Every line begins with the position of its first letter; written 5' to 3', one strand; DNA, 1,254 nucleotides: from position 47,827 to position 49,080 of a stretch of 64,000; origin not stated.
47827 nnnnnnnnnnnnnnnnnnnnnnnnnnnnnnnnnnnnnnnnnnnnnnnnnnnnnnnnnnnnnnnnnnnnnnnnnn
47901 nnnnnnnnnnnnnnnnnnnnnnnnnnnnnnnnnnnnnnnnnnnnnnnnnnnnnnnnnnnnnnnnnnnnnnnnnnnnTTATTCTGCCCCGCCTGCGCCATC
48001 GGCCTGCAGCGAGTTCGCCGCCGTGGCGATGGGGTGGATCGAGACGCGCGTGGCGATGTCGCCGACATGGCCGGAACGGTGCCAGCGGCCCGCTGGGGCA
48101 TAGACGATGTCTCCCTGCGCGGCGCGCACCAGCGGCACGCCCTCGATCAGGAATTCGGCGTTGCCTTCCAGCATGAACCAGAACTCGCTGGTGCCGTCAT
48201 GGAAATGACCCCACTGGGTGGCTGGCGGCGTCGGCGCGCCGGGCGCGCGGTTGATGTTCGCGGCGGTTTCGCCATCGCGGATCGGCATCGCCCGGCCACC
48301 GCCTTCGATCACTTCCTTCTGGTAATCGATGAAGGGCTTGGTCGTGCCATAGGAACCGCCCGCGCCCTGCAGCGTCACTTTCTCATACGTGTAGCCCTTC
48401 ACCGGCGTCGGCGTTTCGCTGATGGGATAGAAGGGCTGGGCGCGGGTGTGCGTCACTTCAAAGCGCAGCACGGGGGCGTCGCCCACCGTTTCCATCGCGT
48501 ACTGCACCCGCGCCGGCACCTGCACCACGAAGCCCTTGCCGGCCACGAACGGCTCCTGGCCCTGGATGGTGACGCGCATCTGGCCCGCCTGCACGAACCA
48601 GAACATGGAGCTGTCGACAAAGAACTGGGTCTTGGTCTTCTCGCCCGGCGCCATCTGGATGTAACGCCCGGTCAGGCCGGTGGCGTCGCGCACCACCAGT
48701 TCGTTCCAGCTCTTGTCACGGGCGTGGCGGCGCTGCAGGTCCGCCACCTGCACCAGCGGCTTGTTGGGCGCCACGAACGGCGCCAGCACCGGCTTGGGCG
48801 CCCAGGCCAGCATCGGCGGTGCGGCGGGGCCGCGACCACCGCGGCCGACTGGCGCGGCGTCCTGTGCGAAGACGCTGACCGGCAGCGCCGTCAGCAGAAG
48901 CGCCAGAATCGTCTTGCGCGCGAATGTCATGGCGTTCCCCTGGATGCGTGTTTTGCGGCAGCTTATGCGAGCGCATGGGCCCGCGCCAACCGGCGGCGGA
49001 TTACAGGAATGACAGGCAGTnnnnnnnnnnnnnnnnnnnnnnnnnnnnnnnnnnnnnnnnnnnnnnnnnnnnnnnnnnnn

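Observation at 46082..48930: Cluster of three paralogous secreted bicupins with one metal-binding and one metal-free barrel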

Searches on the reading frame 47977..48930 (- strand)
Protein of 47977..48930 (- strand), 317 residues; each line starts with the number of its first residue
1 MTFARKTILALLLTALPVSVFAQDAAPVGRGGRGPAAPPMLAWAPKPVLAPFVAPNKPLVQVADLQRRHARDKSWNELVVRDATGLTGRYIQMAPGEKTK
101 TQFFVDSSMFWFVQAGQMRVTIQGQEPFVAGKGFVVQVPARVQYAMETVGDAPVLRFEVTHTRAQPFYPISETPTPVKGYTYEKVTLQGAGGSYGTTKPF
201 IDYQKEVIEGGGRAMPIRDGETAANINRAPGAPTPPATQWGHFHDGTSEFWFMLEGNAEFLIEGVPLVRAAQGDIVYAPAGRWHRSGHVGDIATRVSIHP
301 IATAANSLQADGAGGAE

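Call 3: search_protein_families(library=pfam, proteins=[window:47977-48930:-], max_evalue=1)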
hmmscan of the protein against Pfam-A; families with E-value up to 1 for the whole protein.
window:47977-48930:- (317 aa): 6 families
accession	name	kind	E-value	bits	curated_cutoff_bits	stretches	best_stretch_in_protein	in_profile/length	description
PF07883.17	Cupin_2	-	2.5e-17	62.8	27.2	2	240-294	12-64/70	Cupin domain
PF11699.14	CENP-C_C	-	5.9e-07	30.1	29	1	90-151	16-76/85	Mif2/CENP-C like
PF05899.18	Cupin_3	-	4e-05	23.7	23.5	1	246-282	24-60/74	EutQ-like cupin domain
PF01050.24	MannoseP_isomer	-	5.4e-05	23.8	23.6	1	86-159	28-100/116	Mannose-6-phosphate isomerase C-terminal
PF12852.13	Cupin_6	-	0.0014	18.9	26.7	1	243-304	30-91/183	Cupin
PF12973.13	Cupin_7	-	0.0019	18.4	27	1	241-287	48-88/105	ChrR Cupin-like domain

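Call 4: search_protein_families(library=ncbifam, proteins=[window:47977-48930:-], max_evalue=1)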
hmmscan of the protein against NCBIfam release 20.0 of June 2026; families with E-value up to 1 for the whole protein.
window:47977-48930:- (317 aa): 4 families
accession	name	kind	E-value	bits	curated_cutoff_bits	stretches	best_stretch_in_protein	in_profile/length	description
TIGR01479.1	GMP_PMI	equivalog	0.00065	18.6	372.95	1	89-159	378-447/467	mannose-1-phosphate guanylyltransferase/mannose-6-phosphate isomerase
TIGR03214.2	ura-cupin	equivalog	0.0019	17.8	200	1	89-160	50-121/249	(S)-ureidoglycine aminohydrolase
NF012004.0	PRK15460.1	equivalog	0.0045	15.7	859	1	90-159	389-457/478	mannose-1-phosphate guanyltransferase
NF008376.0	PRK11171.1-5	equivalog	0.12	11.5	338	1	99-165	82-146/278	(S)-ureidoglycine aminohydrolase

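Call 7: search_solved_structures(query=window:47980-48930:-, max_evalue=1, show_alignments=2)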
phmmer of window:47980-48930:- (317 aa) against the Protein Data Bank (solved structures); distinct sequences matched with E-value up to 1: 8.
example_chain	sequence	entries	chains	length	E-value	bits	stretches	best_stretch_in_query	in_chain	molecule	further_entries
5cu1_A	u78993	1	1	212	0.00015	24.7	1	235-285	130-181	DMSP lyase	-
2vqa_A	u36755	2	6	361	0.006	19.5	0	233-285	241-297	SLL1358 PROTEIN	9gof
2b8m_A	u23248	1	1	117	0.039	16.8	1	71-160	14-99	Hypothetical protein MJ0764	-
2o8q_A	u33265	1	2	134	0.28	14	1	223-305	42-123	Hypothetical protein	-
4rd7_A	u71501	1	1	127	0.46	13.3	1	239-286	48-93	Cupin 2 conserved barrel domain protein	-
4luk_A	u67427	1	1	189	0.54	13.1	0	241-293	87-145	Glucose-6-phosphate isomerase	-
8hfb_A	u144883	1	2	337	0.72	12.6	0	241-284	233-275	Quercetin 2,3-dioxygenase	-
2d40_A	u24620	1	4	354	0.88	12.4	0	241-291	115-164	putative gentisate 1,2-dioxygenase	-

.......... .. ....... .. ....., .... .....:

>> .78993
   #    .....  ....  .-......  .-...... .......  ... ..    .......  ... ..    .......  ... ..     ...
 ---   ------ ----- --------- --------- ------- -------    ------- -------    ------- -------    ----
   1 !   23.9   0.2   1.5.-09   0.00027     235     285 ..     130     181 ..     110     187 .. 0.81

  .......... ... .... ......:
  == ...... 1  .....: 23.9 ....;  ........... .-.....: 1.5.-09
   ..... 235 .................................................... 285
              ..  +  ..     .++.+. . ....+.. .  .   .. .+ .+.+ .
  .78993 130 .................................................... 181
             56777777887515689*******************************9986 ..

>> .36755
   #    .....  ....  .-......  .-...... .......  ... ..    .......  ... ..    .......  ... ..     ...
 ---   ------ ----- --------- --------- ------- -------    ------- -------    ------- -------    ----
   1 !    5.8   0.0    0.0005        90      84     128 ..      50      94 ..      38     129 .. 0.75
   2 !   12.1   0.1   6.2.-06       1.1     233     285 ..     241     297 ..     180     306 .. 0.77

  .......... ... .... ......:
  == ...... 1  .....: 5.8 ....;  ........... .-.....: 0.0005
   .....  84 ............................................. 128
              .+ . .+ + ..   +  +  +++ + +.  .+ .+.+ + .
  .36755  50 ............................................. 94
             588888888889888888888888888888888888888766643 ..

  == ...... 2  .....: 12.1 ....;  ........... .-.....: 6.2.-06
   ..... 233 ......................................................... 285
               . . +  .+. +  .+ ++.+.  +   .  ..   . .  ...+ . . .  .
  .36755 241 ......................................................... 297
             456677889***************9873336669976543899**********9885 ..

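Call 8: find_homologous_proteins(query=window:47980-48930:-)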
Query window:47980-48930:- (317 aa): 1074 proteins with E <= 0.001 among 5623 candidates; the best 120 are listed.
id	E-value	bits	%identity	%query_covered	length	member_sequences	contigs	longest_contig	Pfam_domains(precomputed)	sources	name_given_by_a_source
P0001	6.7e-210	714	99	100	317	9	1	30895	PF07883.18,PF05899.19,PF11699.15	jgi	-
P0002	1.1e-185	635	91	87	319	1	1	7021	PF07883.18,PF05899.19,PF11699.15,PF01050.25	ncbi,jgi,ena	jgi:mannose-6-phosphate isomerase-like protein (cupin superfamily)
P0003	5.4e-180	616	85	100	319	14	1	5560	PF07883.18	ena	-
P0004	1.7e-175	601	85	100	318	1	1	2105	PF07883.18,PF05899.19,PF11699.15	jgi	jgi:mannose-6-phosphate isomerase-like protein (cupin superfamily)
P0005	4.9e-172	590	83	100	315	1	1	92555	PF07883.18,PF05899.19,PF11699.15,PF01050.25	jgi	jgi:mannose-6-phosphate isomerase-like protein (cupin superfamily)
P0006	2.6e-165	568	79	100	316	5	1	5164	PF07883.18,PF12973.14,PF05899.19,PF11699.15,PF01050.25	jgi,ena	jgi:mannose-6-phosphate isomerase-like protein (cupin superfamily)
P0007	3.0e-156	538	76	99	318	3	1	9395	PF07883.18,PF05899.19,PF02311.26,PF11699.15,PF01050.25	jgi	jgi:mannose-6-phosphate isomerase-like protein (cupin superfamily)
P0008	7.9e-149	514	80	86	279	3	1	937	PF07883.18,PF05899.19,PF02311.26,PF11699.15,PF01050.25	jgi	jgi:mannose-6-phosphate isomerase-like protein (cupin superfamily)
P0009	4.5e-148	511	77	87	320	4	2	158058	PF07883.18,PF05899.19,PF11699.15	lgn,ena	-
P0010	1.2e-145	503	76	87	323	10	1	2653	PF07883.18,PF05899.19,PF11699.15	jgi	jgi:quercetin dioxygenase-like cupin family protein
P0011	2.8e-145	502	76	87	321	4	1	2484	PF07883.18,PF05899.19,PF11699.15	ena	-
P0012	9.2e-144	497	74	87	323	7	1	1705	PF07883.18,PF05899.19,PF02311.26,PF11699.15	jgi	jgi:quercetin dioxygenase-like cupin family protein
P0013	7.3e-143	494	73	92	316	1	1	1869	PF07883.18,PF05899.19,PF11699.15,PF01050.25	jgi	jgi:mannose-6-phosphate isomerase-like protein (cupin superfamily)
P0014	1.3e-142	493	73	87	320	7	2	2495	PF07883.18,PF05899.19,PF11699.15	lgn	-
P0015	1.3e-141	490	73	86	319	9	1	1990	PF07883.18,PF05899.19,PF11699.15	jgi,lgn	-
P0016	2.0e-140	486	69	98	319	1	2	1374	PF07883.18,PF05899.19,PF11699.15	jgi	jgi:mannose-6-phosphate isomerase-like protein (cupin superfamily)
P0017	4.5e-140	485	66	98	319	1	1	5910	PF07883.18,PF11699.15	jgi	jgi:mannose-6-phosphate isomerase-like protein (cupin superfamily)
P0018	5.0e-140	485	71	86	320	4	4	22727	PF07883.18,PF11699.15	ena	-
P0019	6.7e-139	481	69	97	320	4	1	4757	PF07883.18,PF05899.19,PF11699.15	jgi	jgi:quercetin dioxygenase-like cupin family protein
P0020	1.8e-138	480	66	99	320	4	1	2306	PF07883.18,PF11699.15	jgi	jgi:quercetin dioxygenase-like cupin family protein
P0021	2.2e-138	479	66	99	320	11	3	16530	PF07883.18,PF05899.19,PF11699.15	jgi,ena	-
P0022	2.3e-138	479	66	99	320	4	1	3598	PF07883.18,PF11699.15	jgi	jgi:mannose-6-phosphate isomerase-like protein (cupin superfamily)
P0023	2.1e-137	476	72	88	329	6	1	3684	PF07883.18,PF05899.19,PF11699.15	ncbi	-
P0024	4.4e-136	472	66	100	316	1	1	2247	PF07883.18,PF05899.19,PF11699.15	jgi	jgi:mannose-6-phosphate isomerase-like protein (cupin superfamily)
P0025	3.6e-128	446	64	97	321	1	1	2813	PF07883.18,PF05899.19,PF11699.15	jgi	jgi:mannose-6-phosphate isomerase-like protein (cupin superfamily)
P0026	2.2e-122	427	71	80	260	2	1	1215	PF07883.18,PF11699.15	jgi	jgi:mannose-6-phosphate isomerase-like protein (cupin superfamily)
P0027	2.8e-113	397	56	100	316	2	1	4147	PF07883.18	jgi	-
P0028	2.3e-111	391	56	100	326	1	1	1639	PF07883.18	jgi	jgi:mannose-6-phosphate isomerase-like protein (cupin superfamily)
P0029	1.3e-110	388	61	88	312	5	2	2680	PF07883.18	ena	-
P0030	5.6e-109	383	57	100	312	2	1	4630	PF07883.18,PF05899.19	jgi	jgi:mannose-6-phosphate isomerase-like protein (cupin superfamily)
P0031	2.9e-108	380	60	88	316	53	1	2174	PF07883.18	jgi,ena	-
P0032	3.5e-108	380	60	87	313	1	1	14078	PF07883.18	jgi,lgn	jgi:mannose-6-phosphate isomerase-like protein (cupin superfamily)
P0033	1.1e-107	378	59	87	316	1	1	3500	PF07883.18,PF11699.15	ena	-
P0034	3.7e-107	377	55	100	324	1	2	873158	PF07883.18,PF11699.15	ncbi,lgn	-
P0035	7.6e-107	376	59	87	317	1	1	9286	PF07883.18,PF11699.15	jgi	jgi:mannose-6-phosphate isomerase-like protein (cupin superfamily)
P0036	1.2e-106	375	60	87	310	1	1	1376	PF07883.18,PF05899.19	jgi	jgi:mannose-6-phosphate isomerase-like protein (cupin superfamily)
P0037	3.1e-106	374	52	100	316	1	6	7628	PF07883.18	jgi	jgi:mannose-6-phosphate isomerase-like protein (cupin superfamily)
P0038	6.2e-106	373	59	87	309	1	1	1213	PF07883.18,PF05899.19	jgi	jgi:mannose-6-phosphate isomerase-like protein (cupin superfamily)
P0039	1.6e-104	368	57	87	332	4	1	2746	PF07883.18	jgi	jgi:mannose-6-phosphate isomerase-like protein (cupin superfamily)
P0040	1.7e-104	368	56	90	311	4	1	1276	PF07883.18,PF05899.19,PF11699.15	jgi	jgi:mannose-6-phosphate isomerase-like protein (cupin superfamily)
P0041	2.7e-104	367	58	81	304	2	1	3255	PF07883.18,PF11699.15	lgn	-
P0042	3.4e-103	364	58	87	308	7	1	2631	PF07883.18,PF05899.19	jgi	jgi:mannose-6-phosphate isomerase-like protein (cupin superfamily)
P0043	1.2e-102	362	52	100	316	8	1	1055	PF07883.18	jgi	jgi:mannose-6-phosphate isomerase-like protein (cupin superfamily)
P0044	4.5e-102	360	57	86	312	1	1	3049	PF07883.18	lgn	-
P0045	1.2e-101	359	57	85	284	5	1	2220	PF07883.18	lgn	-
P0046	7.0e-101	356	50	100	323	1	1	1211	PF07883.18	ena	-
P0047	1.2e-99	352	52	100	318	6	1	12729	PF07883.18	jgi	-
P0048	2.6e-99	351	55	89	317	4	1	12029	PF07883.18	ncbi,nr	ncbi:MAG TPA: cupin domain-containing protein [Rhizomicrobium sp.]|nr:cupin domain-containing protei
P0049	2.9e-99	351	72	65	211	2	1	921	PF07883.18,PF11699.15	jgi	jgi:quercetin dioxygenase-like cupin family protein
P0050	8.3e-99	349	56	87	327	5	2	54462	PF07883.18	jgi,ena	jgi:mannose-6-phosphate isomerase-like protein (cupin superfamily)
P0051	7.0e-98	346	55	87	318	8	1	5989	PF07883.18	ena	-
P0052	1.7e-97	345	51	99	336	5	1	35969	PF07883.18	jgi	jgi:mannose-6-phosphate isomerase-like protein (cupin superfamily)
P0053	3.7e-96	341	56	87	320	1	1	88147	PF07883.18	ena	-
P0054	4.1e-96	340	59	84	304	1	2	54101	PF07883.18,PF11699.15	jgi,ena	-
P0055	6.4e-96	340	52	100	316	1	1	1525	PF07883.18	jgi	jgi:mannose-6-phosphate isomerase-like protein (cupin superfamily)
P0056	2.8e-94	334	56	86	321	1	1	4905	PF07883.18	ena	-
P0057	4.1e-94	334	50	100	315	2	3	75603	PF07883.18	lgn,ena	-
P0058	1.2e-92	329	51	98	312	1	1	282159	PF07883.18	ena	-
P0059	1.0e-91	326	55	84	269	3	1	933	PF07883.18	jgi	-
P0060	1.5e-91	325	53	96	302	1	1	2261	PF07883.18,PF05899.19,PF11699.15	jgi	jgi:mannose-6-phosphate isomerase-like protein (cupin superfamily)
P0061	2.4e-91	325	54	89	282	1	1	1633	PF07883.18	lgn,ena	-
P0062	1.6e-90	322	54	84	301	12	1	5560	PF07883.18,PF05899.19,PF11699.15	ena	-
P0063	5.0e-90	320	52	96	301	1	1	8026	PF07883.18,PF11699.15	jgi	-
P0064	6.8e-90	320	54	84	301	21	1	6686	PF07883.18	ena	-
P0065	6.9e-90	320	52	96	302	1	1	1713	PF07883.18,PF05899.19,PF11699.15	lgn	-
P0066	5.8e-89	317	50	98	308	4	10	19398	PF07883.18,PF02311.26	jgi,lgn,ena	-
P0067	1.0e-88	316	51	87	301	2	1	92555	PF07883.18,PF11699.15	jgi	jgi:mannose-6-phosphate isomerase-like protein (cupin superfamily)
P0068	3.2e-88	315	50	95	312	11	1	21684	PF07883.18,PF11699.15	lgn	-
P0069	4.7e-88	314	53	84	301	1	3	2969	PF07883.18,PF11699.15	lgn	-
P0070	2.0e-87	312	56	85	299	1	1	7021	PF07883.18,PF11699.15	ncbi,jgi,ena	jgi:mannose-6-phosphate isomerase-like protein (cupin superfamily)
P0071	2.3e-87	312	50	98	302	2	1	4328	PF07883.18,PF11699.15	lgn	-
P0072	2.8e-87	311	51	92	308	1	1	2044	PF07883.18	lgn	-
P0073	8.0e-87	310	49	95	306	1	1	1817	PF07883.18,PF05899.19,PF11699.15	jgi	jgi:mannose-6-phosphate isomerase-like protein (cupin superfamily)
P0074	8.4e-87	310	52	85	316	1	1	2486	PF07883.18,PF11699.15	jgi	jgi:mannose-6-phosphate isomerase-like protein (cupin superfamily)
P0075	1.1e-86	309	48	98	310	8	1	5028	PF07883.18,PF02311.26,PF01050.25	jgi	jgi:mannose-6-phosphate isomerase-like protein (cupin superfamily)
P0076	1.4e-86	309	47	97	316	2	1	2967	PF07883.18,PF11699.15,PF01050.25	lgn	-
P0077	1.7e-86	309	52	85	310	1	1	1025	PF07883.18,PF05899.19,PF01050.25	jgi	jgi:mannose-6-phosphate isomerase-like protein (cupin superfamily)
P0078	1.8e-86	309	54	84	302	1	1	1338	PF07883.18,PF05899.19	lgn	-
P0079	4.0e-86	308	53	85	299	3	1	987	PF07883.18,PF05899.19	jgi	jgi:mannose-6-phosphate isomerase-like protein (cupin superfamily)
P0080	4.2e-86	308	50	88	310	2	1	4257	PF07883.18,PF05899.19,PF11699.15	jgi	jgi:mannose-6-phosphate isomerase-like protein (cupin superfamily)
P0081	7.8e-86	307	51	89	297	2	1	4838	PF07883.18,PF05899.19,PF11699.15,PF01050.25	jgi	jgi:mannose-6-phosphate isomerase-like protein (cupin superfamily)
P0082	1.2e-85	306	47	98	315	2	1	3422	PF07883.18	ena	-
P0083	1.3e-85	306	50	87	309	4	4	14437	PF07883.18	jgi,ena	-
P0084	1.6e-85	306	49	96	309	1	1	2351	PF07883.18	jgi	jgi:mannose-6-phosphate isomerase-like protein (cupin superfamily)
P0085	1.7e-85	306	49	97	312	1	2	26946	PF07883.18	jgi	jgi:mannose-6-phosphate isomerase-like protein (cupin superfamily)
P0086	2.0e-85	305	48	98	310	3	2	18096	PF07883.18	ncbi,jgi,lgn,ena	-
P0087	2.1e-85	305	48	98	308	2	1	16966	PF07883.18,PF02311.26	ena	-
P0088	3.3e-85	305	55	84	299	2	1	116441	PF07883.18,PF11699.15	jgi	-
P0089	3.8e-85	304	50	76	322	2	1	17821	PF07883.18,PF05899.19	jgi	jgi:mannose-6-phosphate isomerase-like protein (cupin superfamily)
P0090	3.9e-85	304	52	87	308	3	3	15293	PF07883.18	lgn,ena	-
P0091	4.8e-85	304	49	96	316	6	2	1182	PF07883.18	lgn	-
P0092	4.8e-85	304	47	97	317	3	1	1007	PF07883.18,PF11699.15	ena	-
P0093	5.4e-85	304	52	86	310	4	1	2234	PF07883.18,PF05899.19,PF06249.19,PF01050.25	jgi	-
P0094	6.5e-85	304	48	96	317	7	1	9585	PF07883.18,PF11699.15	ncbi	ncbi:MAG: cupin domain-containing protein [Povalibacter sp.]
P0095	7.5e-85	303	52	85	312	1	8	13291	PF07883.18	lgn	-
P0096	7.7e-85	303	48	99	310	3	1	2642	PF07883.18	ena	-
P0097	7.9e-85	303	47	96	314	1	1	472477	PF07883.18,PF11699.15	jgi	jgi:mannose-6-phosphate isomerase-like protein (cupin superfamily)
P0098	9.4e-85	303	50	89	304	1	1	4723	PF07883.18,PF11699.15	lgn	-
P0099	9.8e-85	303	54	84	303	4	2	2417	PF07883.18,PF11699.15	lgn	-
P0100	1.1e-84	303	47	96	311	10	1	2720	PF07883.18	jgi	jgi:mannose-6-phosphate isomerase-like protein (cupin superfamily)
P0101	1.2e-84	303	51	85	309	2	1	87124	PF07883.18,PF11699.15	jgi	jgi:mannose-6-phosphate isomerase-like protein (cupin superfamily)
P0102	1.2e-84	303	48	100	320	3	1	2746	PF07883.18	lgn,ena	-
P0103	1.9e-84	302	51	87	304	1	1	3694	PF07883.18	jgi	jgi:mannose-6-phosphate isomerase-like protein (cupin superfamily)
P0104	1.9e-84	302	47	97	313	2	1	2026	PF07883.18,PF11699.15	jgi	jgi:mannose-6-phosphate isomerase-like protein (cupin superfamily)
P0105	2.1e-84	302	50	87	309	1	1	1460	PF07883.18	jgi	jgi:mannose-6-phosphate isomerase-like protein (cupin superfamily)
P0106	2.4e-84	302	48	98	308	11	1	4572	PF07883.18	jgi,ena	-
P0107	2.4e-84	302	51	88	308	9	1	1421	PF07883.18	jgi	-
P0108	2.5e-84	302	51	85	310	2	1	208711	PF07883.18,PF05899.19,PF02311.26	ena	-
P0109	3.5e-84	301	49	90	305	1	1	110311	PF07883.18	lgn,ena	-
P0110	4.4e-84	301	52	87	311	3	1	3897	PF07883.18,PF05899.19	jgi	jgi:mannose-6-phosphate isomerase-like protein (cupin superfamily)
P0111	5.3e-84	301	50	87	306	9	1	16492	PF07883.18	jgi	jgi:mannose-6-phosphate isomerase-like protein (cupin superfamily)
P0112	6.2e-84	300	49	97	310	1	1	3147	PF07883.18,PF11699.15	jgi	jgi:mannose-6-phosphate isomerase-like protein (cupin superfamily)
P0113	7.3e-84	300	51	86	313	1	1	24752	PF07883.18,PF11699.15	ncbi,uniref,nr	ncbi:cupin domain-containing protein [Steroidobacter cummioxidans]|uniref:cupin domain-containing pr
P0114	9.4e-84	300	50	87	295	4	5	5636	PF07883.18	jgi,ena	-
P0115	1.1e-83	300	51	86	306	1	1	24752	PF07883.18,PF11699.15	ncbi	-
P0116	1.2e-83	300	50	87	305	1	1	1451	PF07883.18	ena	-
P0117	1.2e-83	299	51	87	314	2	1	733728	PF07883.18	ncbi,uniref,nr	ncbi:cupin domain-containing protein [Peristeroidobacter soli]|uniref:cupin domain-containing protei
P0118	1.5e-83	299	47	97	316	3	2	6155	PF07883.18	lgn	-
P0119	1.6e-83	299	50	87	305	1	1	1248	PF07883.18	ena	-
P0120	1.8e-83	299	52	88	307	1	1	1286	PF07883.18,PF01050.25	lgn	-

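Call 13: search_solved_structures(query=A2, max_evalue=1, show_alignments=3)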
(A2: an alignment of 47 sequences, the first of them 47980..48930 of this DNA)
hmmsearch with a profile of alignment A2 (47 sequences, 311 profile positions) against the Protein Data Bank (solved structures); distinct sequences matched with E-value up to 1: 26.
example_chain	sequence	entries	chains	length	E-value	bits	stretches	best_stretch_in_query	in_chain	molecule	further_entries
8hfb_A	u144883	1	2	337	1.4e-06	30.9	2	225-278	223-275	Quercetin 2,3-dioxygenase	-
4luk_A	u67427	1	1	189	2.7e-06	29.9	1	234-301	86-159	Glucose-6-phosphate isomerase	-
4lta_A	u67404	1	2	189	4.6e-06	29.2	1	234-301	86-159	Glucose-6-phosphate isomerase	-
1y3t_A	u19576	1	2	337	5.3e-06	29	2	219-278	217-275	Hypothetical protein yxaG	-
2h0v_A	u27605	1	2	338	5.3e-06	29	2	219-278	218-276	Quercetin 2,3-dioxygenase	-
4lul_A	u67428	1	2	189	9.8e-06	28.1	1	234-301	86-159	Glucose-6-phosphate isomerase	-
1j3p_A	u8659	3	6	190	7.6e-05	25.2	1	233-300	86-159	Phosphoglucose Isomerase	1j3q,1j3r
2vqa_A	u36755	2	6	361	8.3e-05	25.1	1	229-278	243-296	SLL1358 PROTEIN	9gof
4lum_A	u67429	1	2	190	0.0001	24.8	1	234-301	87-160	Glucose-6-phosphate isomerase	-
2gc0_A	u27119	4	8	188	0.00012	24.6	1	234-301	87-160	Glucose-6-phosphate isomerase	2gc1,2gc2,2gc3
1qxj_A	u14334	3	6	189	0.00012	24.5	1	234-301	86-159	Glucose-6-phosphate isomerase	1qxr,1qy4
1x7n_A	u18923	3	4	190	0.00012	24.5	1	234-301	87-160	Glucose-6-phosphate isomerase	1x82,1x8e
5cu1_A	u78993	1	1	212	0.00048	22.6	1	237-280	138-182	DMSP lyase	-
2b8m_A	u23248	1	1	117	0.0052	19.2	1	69-155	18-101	Hypothetical protein MJ0764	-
2d40_A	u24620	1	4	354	0.052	15.9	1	218-285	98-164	putative gentisate 1,2-dioxygenase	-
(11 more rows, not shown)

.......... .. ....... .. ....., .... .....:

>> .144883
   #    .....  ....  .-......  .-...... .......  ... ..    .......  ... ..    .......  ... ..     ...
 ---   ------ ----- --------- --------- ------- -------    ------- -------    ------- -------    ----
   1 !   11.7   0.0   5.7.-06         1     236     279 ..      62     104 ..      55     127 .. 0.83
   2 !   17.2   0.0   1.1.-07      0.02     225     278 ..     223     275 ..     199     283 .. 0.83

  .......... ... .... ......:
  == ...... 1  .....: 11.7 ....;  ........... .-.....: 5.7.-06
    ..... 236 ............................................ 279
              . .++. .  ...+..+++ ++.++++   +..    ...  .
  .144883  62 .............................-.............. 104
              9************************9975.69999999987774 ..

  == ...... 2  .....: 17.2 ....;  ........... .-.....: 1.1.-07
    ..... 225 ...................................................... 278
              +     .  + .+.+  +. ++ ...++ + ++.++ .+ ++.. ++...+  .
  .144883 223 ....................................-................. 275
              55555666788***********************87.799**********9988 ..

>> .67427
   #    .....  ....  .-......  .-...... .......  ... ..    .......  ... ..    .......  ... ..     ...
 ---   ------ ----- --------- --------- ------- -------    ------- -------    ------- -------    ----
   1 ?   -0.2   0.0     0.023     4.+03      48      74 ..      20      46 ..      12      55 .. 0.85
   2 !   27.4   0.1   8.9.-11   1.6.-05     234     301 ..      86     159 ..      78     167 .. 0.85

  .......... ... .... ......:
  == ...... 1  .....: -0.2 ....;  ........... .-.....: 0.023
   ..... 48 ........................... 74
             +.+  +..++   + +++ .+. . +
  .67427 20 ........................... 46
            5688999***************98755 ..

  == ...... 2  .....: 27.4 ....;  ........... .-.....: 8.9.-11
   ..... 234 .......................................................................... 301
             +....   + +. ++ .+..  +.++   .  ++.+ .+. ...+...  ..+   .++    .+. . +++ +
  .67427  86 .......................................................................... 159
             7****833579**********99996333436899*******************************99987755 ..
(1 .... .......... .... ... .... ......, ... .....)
